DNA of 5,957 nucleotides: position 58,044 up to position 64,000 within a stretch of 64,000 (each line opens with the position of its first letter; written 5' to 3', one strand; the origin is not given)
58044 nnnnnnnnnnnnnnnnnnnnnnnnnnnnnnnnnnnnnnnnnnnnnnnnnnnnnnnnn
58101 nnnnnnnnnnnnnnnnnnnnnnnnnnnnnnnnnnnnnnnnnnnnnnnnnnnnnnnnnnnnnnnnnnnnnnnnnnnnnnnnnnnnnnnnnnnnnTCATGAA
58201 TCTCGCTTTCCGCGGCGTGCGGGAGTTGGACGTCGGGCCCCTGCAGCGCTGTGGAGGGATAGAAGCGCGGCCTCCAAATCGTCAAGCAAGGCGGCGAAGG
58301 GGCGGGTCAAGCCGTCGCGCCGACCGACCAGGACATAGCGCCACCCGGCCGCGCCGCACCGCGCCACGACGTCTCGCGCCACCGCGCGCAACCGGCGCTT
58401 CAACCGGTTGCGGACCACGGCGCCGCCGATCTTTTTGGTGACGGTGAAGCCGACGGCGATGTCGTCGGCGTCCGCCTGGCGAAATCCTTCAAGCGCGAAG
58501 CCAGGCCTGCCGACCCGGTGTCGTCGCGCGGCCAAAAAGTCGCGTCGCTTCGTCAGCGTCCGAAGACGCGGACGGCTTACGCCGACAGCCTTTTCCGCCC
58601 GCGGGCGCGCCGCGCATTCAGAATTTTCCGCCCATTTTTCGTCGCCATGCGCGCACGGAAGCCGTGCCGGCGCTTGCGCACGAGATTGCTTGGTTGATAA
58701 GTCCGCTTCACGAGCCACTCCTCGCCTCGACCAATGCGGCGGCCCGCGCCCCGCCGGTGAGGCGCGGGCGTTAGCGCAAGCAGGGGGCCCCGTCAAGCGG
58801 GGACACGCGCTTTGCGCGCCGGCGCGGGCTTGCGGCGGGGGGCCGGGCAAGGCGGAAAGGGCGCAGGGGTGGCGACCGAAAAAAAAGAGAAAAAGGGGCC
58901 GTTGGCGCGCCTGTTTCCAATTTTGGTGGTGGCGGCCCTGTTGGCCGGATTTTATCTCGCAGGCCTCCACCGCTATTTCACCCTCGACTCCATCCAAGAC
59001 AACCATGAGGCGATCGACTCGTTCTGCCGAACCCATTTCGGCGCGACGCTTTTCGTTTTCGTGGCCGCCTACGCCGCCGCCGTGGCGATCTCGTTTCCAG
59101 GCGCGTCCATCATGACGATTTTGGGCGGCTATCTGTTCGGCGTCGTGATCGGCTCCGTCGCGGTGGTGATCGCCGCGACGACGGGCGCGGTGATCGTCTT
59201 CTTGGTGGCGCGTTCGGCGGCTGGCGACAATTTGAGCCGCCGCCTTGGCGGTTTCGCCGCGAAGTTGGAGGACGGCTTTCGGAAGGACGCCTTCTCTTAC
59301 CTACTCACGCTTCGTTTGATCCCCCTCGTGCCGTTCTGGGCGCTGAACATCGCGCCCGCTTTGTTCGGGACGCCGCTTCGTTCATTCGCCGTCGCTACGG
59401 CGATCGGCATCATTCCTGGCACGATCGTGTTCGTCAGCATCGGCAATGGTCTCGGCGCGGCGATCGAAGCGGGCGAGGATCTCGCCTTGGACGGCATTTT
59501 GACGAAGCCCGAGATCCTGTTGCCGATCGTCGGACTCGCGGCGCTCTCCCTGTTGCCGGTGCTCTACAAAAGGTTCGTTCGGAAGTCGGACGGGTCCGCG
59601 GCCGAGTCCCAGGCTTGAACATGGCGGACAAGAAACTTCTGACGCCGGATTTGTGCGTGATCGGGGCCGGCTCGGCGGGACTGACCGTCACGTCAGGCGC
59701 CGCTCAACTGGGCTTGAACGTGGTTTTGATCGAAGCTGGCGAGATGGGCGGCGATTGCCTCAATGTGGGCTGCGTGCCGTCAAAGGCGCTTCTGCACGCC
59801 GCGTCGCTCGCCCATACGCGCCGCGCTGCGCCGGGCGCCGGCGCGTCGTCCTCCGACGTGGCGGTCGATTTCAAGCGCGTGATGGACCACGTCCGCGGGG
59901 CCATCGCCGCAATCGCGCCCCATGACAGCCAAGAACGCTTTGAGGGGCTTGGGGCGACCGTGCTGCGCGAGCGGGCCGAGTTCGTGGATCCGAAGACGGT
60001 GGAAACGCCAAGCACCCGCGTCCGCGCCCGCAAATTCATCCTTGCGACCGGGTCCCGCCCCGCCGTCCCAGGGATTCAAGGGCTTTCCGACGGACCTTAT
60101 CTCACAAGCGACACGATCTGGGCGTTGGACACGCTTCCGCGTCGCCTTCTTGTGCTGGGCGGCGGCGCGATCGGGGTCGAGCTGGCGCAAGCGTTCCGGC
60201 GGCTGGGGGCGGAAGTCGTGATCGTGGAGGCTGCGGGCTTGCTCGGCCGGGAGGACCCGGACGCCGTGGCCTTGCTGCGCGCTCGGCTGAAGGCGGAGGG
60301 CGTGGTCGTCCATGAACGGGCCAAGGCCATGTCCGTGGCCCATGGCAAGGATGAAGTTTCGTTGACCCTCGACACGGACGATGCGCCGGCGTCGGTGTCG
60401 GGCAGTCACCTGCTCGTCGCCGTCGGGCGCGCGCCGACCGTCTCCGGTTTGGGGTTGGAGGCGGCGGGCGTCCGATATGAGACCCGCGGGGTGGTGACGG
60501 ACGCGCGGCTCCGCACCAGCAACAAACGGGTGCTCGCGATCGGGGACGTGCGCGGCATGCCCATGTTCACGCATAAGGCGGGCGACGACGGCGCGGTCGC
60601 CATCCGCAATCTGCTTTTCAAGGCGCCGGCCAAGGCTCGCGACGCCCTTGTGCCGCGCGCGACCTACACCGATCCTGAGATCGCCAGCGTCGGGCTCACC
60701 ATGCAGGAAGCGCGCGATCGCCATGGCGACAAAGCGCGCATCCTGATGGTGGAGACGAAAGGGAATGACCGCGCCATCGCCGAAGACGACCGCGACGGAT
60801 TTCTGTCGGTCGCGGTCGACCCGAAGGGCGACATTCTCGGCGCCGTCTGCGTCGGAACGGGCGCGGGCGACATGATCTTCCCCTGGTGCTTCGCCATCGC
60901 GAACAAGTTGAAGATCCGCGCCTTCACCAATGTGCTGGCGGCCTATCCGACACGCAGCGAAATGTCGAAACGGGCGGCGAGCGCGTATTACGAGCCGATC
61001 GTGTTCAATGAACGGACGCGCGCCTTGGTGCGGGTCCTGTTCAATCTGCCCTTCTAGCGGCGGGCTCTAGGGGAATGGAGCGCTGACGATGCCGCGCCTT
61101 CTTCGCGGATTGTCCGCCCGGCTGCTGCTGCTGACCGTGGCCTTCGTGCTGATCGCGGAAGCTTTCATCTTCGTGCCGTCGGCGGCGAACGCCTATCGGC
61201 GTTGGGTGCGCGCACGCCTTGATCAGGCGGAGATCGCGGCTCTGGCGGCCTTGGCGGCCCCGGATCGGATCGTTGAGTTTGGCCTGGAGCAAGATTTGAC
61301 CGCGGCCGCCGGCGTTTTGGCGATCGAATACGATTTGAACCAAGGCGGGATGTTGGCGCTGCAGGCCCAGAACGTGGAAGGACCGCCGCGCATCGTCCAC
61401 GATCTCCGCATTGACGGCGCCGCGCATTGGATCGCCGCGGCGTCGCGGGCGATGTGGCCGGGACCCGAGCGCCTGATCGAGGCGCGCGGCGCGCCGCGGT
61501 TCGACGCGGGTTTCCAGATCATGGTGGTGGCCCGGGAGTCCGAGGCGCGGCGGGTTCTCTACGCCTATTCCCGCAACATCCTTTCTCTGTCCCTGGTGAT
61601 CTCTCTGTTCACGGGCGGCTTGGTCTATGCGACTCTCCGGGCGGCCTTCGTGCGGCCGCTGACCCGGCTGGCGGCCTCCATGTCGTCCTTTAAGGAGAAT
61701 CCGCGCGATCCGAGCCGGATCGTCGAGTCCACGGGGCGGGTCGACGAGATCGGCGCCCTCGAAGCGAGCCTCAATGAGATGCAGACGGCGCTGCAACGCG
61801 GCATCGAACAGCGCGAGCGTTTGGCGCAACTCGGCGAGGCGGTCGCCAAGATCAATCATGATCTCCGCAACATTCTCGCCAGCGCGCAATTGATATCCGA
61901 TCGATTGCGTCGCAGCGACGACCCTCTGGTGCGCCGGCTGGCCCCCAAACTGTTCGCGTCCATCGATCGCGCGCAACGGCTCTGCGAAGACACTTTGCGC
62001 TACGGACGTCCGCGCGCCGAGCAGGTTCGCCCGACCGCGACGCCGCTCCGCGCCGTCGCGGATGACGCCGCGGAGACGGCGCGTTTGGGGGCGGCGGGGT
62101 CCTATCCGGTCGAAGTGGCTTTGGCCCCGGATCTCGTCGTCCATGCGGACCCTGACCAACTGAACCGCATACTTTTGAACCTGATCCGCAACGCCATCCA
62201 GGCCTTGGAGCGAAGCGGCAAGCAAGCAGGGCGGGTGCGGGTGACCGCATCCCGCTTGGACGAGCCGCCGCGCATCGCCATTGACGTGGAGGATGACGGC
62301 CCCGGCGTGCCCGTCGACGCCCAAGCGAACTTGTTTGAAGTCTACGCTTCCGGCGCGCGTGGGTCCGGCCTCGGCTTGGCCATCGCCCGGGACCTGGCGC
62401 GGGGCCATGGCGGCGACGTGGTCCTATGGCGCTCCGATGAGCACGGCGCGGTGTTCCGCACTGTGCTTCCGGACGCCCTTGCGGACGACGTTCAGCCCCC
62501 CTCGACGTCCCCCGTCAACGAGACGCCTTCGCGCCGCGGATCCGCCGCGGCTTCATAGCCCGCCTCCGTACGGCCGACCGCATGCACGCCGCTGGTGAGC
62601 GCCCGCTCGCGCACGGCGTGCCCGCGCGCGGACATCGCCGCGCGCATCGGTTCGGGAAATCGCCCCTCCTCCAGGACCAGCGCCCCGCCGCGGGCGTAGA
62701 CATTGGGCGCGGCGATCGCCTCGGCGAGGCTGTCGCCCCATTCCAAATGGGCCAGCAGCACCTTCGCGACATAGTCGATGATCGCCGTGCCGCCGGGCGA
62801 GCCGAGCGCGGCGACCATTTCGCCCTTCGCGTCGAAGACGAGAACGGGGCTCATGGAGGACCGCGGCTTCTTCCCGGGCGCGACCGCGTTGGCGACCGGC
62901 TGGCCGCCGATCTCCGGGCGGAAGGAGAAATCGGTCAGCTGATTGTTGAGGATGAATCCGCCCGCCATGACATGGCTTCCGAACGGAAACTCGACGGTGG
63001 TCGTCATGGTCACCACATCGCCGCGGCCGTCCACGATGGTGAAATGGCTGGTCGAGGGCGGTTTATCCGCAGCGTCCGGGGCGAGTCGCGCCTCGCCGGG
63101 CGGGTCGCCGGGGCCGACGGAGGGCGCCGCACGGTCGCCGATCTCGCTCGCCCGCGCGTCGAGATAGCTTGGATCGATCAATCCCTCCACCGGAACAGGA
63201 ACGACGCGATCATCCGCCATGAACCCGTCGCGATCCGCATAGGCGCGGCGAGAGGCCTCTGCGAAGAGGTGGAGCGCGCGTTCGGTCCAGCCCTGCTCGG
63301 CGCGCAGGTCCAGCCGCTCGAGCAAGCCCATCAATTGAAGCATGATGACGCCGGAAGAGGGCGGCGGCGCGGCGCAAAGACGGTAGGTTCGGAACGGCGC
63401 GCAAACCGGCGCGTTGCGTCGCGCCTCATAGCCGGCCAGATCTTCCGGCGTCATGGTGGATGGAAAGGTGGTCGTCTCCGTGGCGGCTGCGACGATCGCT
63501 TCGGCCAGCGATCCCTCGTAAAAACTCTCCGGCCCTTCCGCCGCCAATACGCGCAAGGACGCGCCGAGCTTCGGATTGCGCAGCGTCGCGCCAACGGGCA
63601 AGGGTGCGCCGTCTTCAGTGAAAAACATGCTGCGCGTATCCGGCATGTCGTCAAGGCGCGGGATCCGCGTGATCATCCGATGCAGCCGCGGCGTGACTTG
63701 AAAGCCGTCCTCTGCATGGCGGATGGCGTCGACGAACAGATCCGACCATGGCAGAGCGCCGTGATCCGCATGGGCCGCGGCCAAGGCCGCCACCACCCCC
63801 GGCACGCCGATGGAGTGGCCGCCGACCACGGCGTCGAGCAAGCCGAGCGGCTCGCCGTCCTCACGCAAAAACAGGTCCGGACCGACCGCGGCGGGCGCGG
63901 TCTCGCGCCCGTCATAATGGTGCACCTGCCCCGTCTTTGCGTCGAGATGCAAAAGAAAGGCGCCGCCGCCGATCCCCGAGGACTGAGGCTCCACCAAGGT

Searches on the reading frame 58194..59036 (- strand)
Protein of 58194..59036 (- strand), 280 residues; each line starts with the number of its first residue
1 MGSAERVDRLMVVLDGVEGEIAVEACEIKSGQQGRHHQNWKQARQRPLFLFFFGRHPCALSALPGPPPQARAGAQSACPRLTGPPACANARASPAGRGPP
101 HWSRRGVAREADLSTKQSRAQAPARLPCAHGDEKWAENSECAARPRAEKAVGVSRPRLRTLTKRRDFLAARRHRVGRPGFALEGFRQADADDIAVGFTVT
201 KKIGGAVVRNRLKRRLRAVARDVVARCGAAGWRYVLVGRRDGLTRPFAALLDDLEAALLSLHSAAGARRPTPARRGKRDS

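Call 84: search_protein_families(library=pfam, proteins=[window:58194-59036:-], max_evalue=0.00001)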
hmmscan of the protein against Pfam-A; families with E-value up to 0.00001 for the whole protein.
window:58194-59036:- (280 aa): 1 family
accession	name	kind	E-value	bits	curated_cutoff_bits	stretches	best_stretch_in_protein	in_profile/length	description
PF00825.24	Ribonuclease_P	-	6.9e-16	58.7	22.3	1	157-259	3-106/109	Ribonuclease P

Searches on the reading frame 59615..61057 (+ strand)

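Call 84: search_protein_families(library=pfam, proteins=[window:59615-61057:+], max_evalue=0.00001)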
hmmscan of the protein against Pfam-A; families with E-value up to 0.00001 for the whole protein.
window:59615-61057:+ (480 aa): 5 families
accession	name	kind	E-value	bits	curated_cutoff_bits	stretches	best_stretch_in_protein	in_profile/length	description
PF07992.20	Pyr_redox_2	-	2.7e-55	188.3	26.1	1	12-326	2-291/291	Pyridine nucleotide-disulphide oxidoreductase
PF02852.28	Pyr_redox_dim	-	3.3e-22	79.2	25.3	1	346-454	1-109/110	Pyridine nucleotide-disulphide oxidoreductase, dimerisation domain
PF00070.33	Pyr_redox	-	1.3e-15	58.1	22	1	177-252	1-79/82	Pyridine nucleotide-disulphide oxidoreductase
PF13738.12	Pyr_redox_3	-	2.1e-10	40.8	30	1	128-292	115-287/305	Pyridine nucleotide-disulphide oxidoreductase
PF03486.20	HI0933_like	-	3e-06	27.3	50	0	12-46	2-36/244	HI0933-like protein Rossmann domain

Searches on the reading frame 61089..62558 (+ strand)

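Call 84: search_protein_families(library=pfam, proteins=[window:61089-62558:+], max_evalue=0.00001)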
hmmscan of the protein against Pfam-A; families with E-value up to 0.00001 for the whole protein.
window:61089-62558:+ (489 aa): 3 families
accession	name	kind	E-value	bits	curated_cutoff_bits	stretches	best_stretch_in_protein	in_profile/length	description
PF02518.31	HATPase_c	-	2.6e-20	73.3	26.4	1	354-462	2-109/111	Histidine kinase-, DNA gyrase B-, and HSP90-like ATPase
PF00512.31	HisKA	-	4.6e-08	33.4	26.9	1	248-310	2-65/66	His Kinase A (phospho-acceptor) domain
PF00672.30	HAMP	-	4.4e-06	27.4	25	1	185-236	4-52/53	HAMP domain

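Call 85: search_protein_families(library=ncbifam, proteins=[window:61089-62558:+], max_evalue=1e-10)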
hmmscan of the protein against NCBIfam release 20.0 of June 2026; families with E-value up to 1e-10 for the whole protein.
window:61089-62558:+ (489 aa): 39 families (the best 25 are shown)
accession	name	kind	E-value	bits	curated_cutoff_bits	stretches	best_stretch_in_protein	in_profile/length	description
NF008468.0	PRK11360.1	equivalog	3.3e-36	124.8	646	1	232-462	380-608/616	two-component system sensor histidine kinase AtoS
NF007688.0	PRK10364.1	equivalog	6.8e-26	91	479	1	231-463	223-452/460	two-component system sensor histidine kinase ZraS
NF040691.1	MtrAB_MtrB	equivalog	9.9e-26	90.8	450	1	160-468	186-498/507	MtrAB system histidine kinase MtrB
NF010411.0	PRK13837.1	equivalog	1.3e-24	86.3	647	1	230-484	432-697/828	two-component system VirA-like sensor kinase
NF008312.0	PRK11100.1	equivalog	1.7e-19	70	356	1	155-462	175-474/477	two-component system sensor histidine kinase CreC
NF007004.0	PRK09467.1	equivalog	7.3e-19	67.9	415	1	174-462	170-436/440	two-component system sensor histidine kinase EnvZ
NF052574.1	HisKinEspCMyxo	equivalog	4.5e-18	64.8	1200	1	355-480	528-655/785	serine histidine kinase EspC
NF012163.2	BaeS_SmeS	equivalog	2e-17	63.2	500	1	169-446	170-442/457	sensor histidine kinase efflux regulator BaeS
NF041777.1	sens_FixL_Rhizob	equivalog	3.4e-17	62.2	850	1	226-463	244-482/485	sensor protein FixL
NF045900.1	HisKinCpxALeg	equivalog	4.1e-17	62.1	800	1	165-461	154-450/451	two-component system sensor histidine kinase CpxA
NF058527.1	HistKinChvGCaul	equivalog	4.8e-17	61.9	740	1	171-461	235-532/535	two-component sensor histidine kinase ChvG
NF006800.0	PRK09303.1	equivalog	4.9e-17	61.9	342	1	234-461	136-376/383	histidine kinase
TIGR01386.1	cztS_silS_copS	subfamily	5.6e-17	61.9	292.55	1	123-456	122-452/457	heavy metal sensor histidine kinase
NF046044.1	PnpS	equivalog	2.6e-16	59.6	400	1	293-461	218-390/390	two-component system histidine kinase PnpS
NF007793.0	PRK10490.1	equivalog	1.6e-15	56.3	1123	1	338-468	758-888/895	two-component system sensor histidine kinase KdpD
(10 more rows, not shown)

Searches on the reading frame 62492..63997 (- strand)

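Call 84: search_protein_families(library=pfam, proteins=[window:62492-63997:-], max_evalue=0.00001)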
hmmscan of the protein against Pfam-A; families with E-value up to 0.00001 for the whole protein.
window:62492-63997:- (501 aa): 1 family
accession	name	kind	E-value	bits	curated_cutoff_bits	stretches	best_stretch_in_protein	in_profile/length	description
PF01019.26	G_glu_transpept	-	1.6e-132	443.4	27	1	1-491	23-512/512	Gamma-glutamyltranspeptidase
